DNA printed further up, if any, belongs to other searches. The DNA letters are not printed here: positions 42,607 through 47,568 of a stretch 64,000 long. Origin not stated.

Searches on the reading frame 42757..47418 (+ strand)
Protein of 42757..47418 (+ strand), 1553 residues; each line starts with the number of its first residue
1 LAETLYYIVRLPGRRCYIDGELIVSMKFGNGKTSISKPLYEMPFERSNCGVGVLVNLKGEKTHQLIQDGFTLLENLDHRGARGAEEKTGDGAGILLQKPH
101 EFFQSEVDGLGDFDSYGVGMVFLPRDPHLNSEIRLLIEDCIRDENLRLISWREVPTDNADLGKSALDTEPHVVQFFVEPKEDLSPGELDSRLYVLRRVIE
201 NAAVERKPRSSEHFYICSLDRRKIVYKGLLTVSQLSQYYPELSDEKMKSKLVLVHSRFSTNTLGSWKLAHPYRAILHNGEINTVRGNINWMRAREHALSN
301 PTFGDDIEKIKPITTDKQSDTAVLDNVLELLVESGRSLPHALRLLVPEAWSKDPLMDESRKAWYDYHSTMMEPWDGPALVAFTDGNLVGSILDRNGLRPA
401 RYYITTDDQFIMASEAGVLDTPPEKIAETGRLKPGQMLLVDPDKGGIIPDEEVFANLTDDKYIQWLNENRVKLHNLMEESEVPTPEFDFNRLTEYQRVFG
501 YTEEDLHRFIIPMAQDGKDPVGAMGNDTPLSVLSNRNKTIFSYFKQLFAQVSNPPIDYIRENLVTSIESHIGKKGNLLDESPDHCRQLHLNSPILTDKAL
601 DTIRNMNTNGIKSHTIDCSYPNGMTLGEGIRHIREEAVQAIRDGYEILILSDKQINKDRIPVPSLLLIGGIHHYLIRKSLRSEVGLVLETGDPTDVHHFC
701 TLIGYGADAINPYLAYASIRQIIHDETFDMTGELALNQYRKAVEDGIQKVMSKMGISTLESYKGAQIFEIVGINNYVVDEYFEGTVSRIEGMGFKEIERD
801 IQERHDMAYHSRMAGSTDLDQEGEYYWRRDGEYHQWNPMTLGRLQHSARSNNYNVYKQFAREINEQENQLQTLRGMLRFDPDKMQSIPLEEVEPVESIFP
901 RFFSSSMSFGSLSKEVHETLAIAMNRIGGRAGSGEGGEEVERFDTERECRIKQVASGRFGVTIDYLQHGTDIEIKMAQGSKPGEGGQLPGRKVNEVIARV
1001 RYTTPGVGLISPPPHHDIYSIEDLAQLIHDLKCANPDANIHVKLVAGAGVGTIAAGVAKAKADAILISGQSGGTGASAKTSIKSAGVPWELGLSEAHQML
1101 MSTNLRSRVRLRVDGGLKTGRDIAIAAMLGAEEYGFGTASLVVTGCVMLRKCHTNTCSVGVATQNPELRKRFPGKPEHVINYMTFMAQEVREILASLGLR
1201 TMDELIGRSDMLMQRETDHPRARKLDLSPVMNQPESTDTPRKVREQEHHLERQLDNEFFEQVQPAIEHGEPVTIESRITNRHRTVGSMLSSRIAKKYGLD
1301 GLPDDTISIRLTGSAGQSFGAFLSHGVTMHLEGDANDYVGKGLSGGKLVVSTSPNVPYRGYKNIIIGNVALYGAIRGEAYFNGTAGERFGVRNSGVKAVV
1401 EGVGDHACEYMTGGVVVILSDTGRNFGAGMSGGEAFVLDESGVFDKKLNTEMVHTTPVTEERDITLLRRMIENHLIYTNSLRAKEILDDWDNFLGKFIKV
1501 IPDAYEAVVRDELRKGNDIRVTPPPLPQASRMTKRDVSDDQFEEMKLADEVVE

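Call 31: search_protein_families(library=pfam, proteins=[window:42757-47418:+])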
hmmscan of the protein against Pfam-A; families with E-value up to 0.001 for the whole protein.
window:42757-47418:+ (1553 aa): 4 families
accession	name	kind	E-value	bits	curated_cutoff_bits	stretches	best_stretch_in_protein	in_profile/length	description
PF00310.26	GATase_2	-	1.7e-167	557.9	19.9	1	49-460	1-414/420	Glutamine amidotransferases class-II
PF01645.23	Glu_synthase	-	2.1e-145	485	20.4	1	837-1199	4-368/369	Conserved region in glutamate synthase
PF04898.20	Glu_syn_central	-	2.7e-114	381.7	22.8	1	495-774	2-277/277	Glutamate synthase central domain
PF01493.24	GXGXG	-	3.1e-81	271.9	32.5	1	1277-1463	2-188/190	GXGXG motif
